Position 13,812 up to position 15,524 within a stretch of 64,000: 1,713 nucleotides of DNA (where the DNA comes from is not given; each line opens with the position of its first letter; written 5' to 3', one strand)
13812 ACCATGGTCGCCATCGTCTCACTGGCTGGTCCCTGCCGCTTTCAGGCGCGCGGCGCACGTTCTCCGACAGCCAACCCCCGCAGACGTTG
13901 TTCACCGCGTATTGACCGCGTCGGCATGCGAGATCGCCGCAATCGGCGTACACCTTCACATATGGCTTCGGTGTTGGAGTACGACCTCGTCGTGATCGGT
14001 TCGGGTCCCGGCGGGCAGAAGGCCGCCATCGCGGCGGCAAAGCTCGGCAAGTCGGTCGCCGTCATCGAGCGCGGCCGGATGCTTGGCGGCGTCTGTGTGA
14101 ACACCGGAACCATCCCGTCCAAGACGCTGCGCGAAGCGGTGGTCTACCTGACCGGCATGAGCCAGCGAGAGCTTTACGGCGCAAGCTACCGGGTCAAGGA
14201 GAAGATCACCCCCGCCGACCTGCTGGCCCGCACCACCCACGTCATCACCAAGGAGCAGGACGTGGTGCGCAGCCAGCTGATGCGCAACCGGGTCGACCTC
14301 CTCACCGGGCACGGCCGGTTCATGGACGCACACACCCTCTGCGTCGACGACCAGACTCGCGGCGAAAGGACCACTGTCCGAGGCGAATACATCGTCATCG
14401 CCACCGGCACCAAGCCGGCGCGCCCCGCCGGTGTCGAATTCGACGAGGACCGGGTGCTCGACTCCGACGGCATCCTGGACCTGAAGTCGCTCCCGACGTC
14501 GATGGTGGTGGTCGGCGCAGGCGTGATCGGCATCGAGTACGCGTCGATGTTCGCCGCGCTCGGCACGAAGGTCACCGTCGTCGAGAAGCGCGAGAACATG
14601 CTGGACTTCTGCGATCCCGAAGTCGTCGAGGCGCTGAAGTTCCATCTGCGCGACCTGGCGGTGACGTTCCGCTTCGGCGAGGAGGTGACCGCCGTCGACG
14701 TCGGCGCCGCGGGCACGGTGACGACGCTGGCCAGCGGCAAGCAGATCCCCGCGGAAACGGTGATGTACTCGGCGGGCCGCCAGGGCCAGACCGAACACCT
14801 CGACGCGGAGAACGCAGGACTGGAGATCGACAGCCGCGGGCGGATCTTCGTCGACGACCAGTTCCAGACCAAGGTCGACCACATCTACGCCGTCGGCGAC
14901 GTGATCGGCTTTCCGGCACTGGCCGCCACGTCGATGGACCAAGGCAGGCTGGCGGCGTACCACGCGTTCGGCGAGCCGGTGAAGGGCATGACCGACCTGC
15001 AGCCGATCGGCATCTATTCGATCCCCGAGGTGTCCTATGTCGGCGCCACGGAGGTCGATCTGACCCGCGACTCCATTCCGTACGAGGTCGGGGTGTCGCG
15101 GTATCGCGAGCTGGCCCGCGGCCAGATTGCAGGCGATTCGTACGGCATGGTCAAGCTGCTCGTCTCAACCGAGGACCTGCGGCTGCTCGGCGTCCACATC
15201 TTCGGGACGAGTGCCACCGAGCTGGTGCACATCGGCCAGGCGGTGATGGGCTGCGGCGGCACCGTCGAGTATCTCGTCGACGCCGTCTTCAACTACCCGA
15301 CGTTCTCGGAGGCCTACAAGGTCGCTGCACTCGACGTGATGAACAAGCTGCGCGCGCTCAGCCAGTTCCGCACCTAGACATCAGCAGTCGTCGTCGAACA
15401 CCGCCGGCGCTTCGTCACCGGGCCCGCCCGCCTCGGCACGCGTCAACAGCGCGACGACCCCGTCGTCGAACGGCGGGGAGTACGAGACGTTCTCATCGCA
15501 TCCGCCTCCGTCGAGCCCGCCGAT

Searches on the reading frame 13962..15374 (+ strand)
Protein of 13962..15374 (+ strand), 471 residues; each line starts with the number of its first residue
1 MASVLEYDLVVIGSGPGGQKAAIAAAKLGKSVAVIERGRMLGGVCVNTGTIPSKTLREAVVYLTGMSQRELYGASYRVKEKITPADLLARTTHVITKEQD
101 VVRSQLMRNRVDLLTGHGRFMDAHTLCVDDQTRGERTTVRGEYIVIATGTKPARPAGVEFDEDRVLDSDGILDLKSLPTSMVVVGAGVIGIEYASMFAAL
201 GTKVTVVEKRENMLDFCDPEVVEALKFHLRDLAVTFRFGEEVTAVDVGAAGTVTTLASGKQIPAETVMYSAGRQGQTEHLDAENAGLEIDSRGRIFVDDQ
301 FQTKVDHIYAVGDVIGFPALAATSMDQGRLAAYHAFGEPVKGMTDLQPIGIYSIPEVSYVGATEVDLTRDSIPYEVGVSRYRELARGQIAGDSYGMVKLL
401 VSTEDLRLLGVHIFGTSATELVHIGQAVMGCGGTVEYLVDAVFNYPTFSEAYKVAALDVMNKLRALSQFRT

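Call 45: find_related_loci(query=window:13962-15374:+, collection=metagenome_contigs, flank=10000)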
Query seq(471 aa) (471 aa) in metagenome_contigs; peptide patterns used: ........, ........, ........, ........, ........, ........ (x = any residue, [..] = any of these).
151 stretches matched a pattern; 63 encode a relative of the query (tblastn E <= 1e-3); 62 distinct loci.
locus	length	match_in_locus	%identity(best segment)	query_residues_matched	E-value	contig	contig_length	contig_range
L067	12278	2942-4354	97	1-471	0e+0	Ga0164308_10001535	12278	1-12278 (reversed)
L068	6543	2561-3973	96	1-471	0e+0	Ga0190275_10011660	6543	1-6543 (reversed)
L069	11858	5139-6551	96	1-471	0e+0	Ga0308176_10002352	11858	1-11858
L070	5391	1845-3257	93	1-471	0e+0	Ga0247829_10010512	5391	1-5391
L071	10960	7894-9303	93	1-470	0e+0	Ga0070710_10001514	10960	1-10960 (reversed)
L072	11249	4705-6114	93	1-470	0e+0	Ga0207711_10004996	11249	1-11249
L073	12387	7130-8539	93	1-470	0e+0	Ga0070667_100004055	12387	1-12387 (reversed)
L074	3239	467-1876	92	1-470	0e+0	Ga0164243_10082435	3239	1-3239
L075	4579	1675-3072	93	5-470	0e+0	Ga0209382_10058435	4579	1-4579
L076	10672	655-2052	93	5-470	0e+0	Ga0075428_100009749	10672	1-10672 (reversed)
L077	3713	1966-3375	93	1-470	0e+0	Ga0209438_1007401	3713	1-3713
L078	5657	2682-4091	93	1-470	0e+0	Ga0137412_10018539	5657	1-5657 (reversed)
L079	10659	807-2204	93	5-470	0e+0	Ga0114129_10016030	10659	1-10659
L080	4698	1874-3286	92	1-471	0e+0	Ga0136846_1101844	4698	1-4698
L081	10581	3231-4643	92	1-471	0e+0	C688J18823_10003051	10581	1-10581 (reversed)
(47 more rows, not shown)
